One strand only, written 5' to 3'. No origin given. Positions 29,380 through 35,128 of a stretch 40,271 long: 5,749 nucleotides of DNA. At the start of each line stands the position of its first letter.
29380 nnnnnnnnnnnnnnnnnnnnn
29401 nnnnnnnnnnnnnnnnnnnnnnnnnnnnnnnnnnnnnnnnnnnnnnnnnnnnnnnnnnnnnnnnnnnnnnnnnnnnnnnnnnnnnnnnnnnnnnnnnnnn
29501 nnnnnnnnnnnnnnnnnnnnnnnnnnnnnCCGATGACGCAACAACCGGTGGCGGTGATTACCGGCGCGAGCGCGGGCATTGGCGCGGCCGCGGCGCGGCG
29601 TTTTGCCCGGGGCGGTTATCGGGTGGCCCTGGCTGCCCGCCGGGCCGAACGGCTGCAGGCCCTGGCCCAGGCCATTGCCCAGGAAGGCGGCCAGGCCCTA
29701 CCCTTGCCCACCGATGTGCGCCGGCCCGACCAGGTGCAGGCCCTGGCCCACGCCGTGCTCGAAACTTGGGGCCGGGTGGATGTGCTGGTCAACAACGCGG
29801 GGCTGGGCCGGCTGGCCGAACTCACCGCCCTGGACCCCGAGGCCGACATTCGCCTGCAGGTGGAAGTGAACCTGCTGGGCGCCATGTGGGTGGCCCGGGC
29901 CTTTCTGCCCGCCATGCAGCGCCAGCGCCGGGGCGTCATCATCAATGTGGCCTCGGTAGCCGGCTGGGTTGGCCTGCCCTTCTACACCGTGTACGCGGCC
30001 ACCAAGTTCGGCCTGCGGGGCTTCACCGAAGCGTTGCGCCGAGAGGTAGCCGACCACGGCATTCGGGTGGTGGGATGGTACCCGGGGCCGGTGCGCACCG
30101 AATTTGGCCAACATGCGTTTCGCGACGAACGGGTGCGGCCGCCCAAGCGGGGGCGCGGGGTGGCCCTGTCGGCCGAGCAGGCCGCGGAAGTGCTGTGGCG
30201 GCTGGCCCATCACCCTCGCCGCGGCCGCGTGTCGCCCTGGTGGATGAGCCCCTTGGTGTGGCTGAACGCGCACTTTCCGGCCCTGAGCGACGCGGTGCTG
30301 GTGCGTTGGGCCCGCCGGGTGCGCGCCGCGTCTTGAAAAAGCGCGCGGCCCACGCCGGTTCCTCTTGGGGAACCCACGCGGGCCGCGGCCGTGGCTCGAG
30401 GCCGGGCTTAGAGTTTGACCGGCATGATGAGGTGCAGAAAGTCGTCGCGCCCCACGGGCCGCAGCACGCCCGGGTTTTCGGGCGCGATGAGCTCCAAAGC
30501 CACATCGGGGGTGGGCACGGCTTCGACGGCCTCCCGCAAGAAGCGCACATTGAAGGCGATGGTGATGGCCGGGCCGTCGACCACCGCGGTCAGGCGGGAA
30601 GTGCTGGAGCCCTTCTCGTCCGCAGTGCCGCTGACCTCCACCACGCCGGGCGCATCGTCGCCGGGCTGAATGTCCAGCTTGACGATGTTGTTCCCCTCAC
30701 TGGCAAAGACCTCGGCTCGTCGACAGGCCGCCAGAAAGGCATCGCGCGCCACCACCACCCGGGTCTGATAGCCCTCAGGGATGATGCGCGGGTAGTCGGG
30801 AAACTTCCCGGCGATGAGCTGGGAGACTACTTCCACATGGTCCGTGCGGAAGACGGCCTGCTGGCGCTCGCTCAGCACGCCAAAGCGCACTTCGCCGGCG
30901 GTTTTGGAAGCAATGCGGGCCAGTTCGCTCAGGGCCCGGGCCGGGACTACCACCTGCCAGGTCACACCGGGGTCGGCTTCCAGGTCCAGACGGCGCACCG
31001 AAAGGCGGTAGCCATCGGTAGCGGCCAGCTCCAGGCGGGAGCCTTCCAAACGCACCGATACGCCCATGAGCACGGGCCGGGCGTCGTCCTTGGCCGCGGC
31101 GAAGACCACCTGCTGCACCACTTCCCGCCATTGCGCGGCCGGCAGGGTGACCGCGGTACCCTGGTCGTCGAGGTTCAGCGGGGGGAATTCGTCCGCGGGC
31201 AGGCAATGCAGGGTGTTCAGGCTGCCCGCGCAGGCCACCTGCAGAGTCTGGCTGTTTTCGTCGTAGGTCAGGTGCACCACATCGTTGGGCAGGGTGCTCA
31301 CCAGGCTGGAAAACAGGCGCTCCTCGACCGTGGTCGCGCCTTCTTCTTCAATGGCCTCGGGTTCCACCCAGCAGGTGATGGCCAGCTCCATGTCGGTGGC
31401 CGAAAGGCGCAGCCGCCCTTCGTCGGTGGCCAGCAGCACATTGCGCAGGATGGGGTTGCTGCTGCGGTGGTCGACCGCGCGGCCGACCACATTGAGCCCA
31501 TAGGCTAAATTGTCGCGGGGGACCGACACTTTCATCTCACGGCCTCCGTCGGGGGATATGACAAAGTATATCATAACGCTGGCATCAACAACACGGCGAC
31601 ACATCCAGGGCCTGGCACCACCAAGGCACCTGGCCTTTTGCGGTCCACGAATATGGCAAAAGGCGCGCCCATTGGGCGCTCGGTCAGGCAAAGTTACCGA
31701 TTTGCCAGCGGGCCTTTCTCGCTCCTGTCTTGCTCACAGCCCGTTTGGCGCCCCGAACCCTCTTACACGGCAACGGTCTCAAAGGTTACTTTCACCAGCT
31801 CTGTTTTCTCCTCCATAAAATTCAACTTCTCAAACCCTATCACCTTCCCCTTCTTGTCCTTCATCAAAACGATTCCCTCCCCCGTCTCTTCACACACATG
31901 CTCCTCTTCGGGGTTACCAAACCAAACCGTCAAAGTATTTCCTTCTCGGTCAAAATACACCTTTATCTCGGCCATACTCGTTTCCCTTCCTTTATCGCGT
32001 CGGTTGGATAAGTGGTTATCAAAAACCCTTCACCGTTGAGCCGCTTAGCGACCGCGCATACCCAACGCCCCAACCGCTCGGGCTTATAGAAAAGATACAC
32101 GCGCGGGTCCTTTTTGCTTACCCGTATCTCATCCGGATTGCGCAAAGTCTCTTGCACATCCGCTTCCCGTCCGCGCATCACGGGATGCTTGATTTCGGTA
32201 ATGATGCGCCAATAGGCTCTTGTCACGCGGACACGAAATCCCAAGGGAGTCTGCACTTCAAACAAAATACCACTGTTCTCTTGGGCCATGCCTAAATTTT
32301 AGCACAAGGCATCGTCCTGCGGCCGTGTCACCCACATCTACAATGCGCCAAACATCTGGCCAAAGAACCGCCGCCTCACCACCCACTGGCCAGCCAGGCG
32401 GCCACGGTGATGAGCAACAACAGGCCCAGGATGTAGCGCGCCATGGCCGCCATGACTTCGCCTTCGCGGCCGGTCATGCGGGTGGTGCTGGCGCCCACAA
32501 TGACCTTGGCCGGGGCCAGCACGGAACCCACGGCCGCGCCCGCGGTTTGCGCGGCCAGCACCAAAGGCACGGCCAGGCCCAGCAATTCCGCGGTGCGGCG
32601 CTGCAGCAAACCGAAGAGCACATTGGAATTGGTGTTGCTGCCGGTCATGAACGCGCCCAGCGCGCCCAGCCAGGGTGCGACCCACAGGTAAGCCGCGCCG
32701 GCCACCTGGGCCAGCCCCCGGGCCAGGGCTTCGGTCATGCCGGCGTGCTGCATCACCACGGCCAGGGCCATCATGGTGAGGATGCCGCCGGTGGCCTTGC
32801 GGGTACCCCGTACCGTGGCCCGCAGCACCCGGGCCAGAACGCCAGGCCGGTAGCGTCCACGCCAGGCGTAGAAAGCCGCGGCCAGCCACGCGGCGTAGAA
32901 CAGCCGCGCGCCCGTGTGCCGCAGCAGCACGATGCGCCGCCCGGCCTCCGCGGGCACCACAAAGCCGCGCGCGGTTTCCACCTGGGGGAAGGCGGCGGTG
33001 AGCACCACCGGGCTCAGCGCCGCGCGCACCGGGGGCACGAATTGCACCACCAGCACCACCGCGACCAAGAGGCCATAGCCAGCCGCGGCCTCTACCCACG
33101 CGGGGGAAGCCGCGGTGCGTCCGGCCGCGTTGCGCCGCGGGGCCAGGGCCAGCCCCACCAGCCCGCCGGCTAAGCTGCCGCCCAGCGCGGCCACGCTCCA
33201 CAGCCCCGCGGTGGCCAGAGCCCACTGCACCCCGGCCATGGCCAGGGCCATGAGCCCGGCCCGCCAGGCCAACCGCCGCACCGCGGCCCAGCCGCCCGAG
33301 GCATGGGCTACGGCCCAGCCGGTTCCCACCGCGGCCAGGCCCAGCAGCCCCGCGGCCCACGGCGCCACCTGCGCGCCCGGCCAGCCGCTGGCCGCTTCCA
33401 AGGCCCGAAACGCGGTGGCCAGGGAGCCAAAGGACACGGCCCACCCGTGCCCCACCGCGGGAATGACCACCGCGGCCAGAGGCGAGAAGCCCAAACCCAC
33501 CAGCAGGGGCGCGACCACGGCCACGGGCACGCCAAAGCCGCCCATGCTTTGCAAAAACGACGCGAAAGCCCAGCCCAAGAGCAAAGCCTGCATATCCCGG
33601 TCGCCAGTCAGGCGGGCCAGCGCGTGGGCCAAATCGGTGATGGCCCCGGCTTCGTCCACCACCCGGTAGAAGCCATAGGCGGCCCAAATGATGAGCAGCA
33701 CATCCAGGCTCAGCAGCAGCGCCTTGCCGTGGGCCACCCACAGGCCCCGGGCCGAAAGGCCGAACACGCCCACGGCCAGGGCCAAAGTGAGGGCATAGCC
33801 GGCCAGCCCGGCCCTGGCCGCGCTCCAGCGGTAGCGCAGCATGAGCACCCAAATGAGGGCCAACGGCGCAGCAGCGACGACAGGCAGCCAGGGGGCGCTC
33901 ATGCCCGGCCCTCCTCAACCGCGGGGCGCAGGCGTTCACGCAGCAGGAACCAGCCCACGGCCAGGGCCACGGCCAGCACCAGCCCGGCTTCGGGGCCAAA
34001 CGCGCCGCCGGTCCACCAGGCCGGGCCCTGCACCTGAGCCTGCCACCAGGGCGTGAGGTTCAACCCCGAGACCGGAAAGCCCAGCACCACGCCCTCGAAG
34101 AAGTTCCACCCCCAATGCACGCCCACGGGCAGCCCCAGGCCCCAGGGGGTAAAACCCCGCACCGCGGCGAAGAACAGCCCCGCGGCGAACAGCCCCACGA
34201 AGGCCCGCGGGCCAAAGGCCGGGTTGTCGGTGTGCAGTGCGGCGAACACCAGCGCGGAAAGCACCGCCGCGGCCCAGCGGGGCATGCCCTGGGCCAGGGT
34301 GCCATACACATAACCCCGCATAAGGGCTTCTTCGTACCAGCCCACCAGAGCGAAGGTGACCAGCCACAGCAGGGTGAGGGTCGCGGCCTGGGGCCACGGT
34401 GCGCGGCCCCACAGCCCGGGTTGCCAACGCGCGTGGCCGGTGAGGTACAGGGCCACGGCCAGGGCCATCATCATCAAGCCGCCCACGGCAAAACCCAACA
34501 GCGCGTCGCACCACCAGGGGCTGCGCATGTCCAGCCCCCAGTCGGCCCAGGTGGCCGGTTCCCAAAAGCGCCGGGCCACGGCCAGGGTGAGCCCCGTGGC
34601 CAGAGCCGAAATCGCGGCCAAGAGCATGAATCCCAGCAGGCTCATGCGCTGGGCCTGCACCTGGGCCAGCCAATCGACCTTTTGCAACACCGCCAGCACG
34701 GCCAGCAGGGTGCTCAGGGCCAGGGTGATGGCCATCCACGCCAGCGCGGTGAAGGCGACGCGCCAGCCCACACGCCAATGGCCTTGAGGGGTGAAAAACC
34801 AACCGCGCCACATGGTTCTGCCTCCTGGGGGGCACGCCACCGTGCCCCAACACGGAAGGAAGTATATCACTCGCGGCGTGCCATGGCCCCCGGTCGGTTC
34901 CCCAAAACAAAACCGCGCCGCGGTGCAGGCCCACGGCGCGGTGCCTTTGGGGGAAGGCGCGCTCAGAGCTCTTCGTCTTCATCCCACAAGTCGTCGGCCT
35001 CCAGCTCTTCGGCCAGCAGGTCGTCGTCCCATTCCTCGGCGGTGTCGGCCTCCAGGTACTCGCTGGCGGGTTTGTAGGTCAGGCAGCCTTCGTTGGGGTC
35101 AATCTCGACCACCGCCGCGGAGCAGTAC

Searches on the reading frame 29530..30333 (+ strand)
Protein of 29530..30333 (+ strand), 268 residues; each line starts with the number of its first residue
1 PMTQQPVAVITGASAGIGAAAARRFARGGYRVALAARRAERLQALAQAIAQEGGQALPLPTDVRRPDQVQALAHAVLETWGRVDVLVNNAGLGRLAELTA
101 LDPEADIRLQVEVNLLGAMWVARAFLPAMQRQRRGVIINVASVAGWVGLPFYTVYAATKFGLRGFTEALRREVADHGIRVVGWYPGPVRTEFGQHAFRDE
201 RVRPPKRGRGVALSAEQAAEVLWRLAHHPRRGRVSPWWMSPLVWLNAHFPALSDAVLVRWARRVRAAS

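Call 12: search_protein_families(library=pfam, proteins=[window:29530-30333:+], max_evalue=0.001)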
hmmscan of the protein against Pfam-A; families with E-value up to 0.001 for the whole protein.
window:29530-30333:+ (268 aa): 3 families
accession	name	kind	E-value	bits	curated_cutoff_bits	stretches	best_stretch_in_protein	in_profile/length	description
PF00106.31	adh_short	-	6.6e-60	202.4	26.6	1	7-199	2-193/195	short chain dehydrogenase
PF13561.12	adh_short_C2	-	7.6e-41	140.7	27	1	12-197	1-185/236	Enoyl-(Acyl carrier protein) reductase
PF08659.16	KR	-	1.4e-10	41.8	22.6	1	9-171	4-165/180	KR domain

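Call 95: find_related_loci(query=window:29533-30333:+, collection=genome_contigs, flank=10000)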
Query window:29533-30333:+ (267 aa) in genome_contigs; peptide patterns used: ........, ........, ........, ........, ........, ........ (x = any residue, [..] = any of these).
287 stretches matched a pattern; 11 encode a relative of the query (tblastn E <= 1e-3); 11 distinct loci.
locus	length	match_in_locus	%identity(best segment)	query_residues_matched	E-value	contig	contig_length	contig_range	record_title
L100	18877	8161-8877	72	22-258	7e-107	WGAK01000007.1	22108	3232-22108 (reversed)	MAG: Anaerolineales bacterium isolate S143_53 k151_105218, whole genome shotgun sequence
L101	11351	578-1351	70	2-258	7e-103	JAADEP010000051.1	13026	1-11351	MAG: Chloroflexota bacterium isolate L_MetaBat.228 contig-127_5283, whole genome shotgun sequence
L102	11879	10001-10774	71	1-258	3e-98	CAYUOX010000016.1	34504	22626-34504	MAG TPA_asm: uncultured Anaerolineaceae bacterium isolate binchicken_co219_345 genome assembly, contig: k141_512732, who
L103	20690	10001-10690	41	6-228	5e-40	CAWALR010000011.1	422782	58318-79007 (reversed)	MAG: uncultured Acidobacteriaceae bacterium isolate MFD02248.bin.1.150 genome assembly, contig: contig_32833, whole geno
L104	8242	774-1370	38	7-202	5e-32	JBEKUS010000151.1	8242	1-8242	MAG: Terracidiphilus sp. isolate SPRUCE 587 SPRUCE_587_151, whole genome shotgun sequence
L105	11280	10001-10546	34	7-187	4e-17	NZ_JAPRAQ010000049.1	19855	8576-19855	Bradyrhizobium sp. Arg816 NODE_49_length_19855_cov_45.380525, whole genome shotgun sequence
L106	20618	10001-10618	31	3-201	9e-21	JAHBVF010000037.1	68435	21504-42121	MAG: Caldilineaceae bacterium isolate ACE_CHL8 CHL8_37, whole genome shotgun sequence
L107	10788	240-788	28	8-196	5e-16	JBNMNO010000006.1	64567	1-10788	MAG: Mariniflexile sp. isolate 3300055475_18 Ga0535646_0000100, whole genome shotgun sequence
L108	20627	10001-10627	31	7-229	3e-13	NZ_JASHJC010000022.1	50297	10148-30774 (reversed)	Roseovarius sp. MMSF_3359 NODE_22_length_50297_cov_46.236619, whole genome shotgun sequence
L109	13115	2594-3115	33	8-185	2e-14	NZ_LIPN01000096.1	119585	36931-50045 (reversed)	Streptomyces atriruber strain NRRL B-24165 contig_96, whole genome shotgun sequence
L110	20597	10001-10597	27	6-200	2e-6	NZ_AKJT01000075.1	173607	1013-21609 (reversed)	Pseudomonas sp. GM18 PMI21_contig_102.102, whole genome shotgun sequence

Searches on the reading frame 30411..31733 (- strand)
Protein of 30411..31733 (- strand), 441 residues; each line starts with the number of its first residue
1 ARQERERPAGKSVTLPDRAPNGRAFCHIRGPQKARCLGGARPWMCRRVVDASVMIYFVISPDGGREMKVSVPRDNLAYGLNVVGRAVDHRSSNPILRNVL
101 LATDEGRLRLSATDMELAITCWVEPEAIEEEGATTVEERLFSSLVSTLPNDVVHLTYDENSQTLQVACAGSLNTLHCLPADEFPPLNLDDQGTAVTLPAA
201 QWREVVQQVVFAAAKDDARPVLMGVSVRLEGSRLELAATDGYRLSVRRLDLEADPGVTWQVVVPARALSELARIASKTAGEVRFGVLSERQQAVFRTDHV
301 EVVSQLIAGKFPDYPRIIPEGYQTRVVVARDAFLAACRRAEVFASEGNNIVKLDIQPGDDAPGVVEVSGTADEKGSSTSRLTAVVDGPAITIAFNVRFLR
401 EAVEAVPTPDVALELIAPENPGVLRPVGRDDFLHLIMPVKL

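Call 12: search_protein_families(library=pfam, proteins=[window:30411-31733:-], max_evalue=0.001)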
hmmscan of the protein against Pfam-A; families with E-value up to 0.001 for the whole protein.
window:30411-31733:- (441 aa): 3 families
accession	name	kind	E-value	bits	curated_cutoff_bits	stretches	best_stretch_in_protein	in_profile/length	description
PF02767.21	DNA_pol3_beta_2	-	4.9e-27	95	27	1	197-313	2-116/116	DNA polymerase III beta subunit, central domain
PF00712.24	DNA_pol3_beta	-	5.2e-26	91.6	24.4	1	67-186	1-119/120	DNA polymerase III beta subunit, N-terminal domain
PF02768.20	DNA_pol3_beta_3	-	1.8e-19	70.2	27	1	316-439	2-120/121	DNA polymerase III beta subunit, C-terminal domain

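Call 94: find_related_loci(query=window:30411-31535:-, collection=genome_contigs, flank=1000)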
Query window:30411-31535:- (375 aa) in genome_contigs; peptide patterns used: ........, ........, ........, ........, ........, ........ (x = any residue, [..] = any of these).
179 stretches matched a pattern; 11 encode a relative of the query (tblastn E <= 1e-3); 11 distinct loci.
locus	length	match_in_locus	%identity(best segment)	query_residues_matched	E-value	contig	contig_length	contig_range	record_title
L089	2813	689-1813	80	1-375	0e+0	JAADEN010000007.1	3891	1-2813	MAG: Chloroflexota bacterium isolate L_MetaBat.219 contig-127_32483, whole genome shotgun sequence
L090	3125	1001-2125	81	1-375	0e+0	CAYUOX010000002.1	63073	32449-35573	MAG TPA_asm: uncultured Anaerolineaceae bacterium isolate binchicken_co219_345 genome assembly, contig: k141_383755, who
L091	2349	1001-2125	78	1-375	0e+0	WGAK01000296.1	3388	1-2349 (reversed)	MAG: Anaerolineales bacterium isolate S143_53 k151_98282, whole genome shotgun sequence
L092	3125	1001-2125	40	1-375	1e-82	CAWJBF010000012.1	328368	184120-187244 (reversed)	MAG: uncultured Chloroflexia bacterium isolate MFD04716.bin.2.159 genome assembly, contig: contig_66775, whole genome sh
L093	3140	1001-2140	37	1-375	4e-70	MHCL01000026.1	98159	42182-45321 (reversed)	MAG: Candidatus Chisholmbacteria bacterium RIFCSPLOWO2_01_FULL_49_14 rifcsplowo2_01_scaffold_874, whole genome shotgun s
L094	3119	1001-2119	36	1-375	1e-64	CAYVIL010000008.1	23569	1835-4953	MAG TPA_asm: uncultured Candidatus Saccharibacteria bacterium isolate binchicken_co17_205 genome assembly, contig: NODE_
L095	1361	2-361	78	256-375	3e-58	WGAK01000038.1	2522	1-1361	MAG: Anaerolineales bacterium isolate S143_53 k151_144196, whole genome shotgun sequence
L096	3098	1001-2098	36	1-375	1e-58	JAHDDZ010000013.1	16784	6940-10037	MAG: Candidatus Gracilibacteria bacterium isolate MAG-17 RZ_9749, whole genome shotgun sequence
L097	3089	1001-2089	30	1-375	4e-46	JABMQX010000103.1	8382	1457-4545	MAG: bacterium isolate bin.280 k141_661207, whole genome shotgun sequence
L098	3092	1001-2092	29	1-372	5e-50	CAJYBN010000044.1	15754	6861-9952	MAG TPA_asm: uncultured Peptococcaceae bacterium isolate SRR1628697_bin.3_MetaBAT_v2.12.1_MAG genome assembly, contig: N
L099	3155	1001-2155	30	1-375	1e-40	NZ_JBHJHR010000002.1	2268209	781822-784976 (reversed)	Moraxella sp. ZJ142 ptg000001c, whole genome shotgun sequence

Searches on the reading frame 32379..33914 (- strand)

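Call 12: search_protein_families(library=pfam, proteins=[window:32379-33914:-], max_evalue=0.001)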
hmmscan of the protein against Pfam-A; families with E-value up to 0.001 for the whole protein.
window:32379-33914:- (512 aa): 1 family
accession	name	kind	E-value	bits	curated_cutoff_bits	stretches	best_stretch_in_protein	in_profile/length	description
PF02652.20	Lactate_perm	-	7.2e-63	213.6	27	1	12-508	4-521/522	L-lactate permease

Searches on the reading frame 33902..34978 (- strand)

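Call 12: search_protein_families(library=pfam, proteins=[window:33902-34978:-], max_evalue=0.001)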
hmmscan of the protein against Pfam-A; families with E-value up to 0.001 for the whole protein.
window:33902-34978:- (359 aa): 1 family
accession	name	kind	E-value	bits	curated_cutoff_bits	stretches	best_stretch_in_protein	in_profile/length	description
PF02517.21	Rce1-like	-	5.4e-15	55.9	22.4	1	200-294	3-93/93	Type II CAAX prenyl endopeptidase Rce1-like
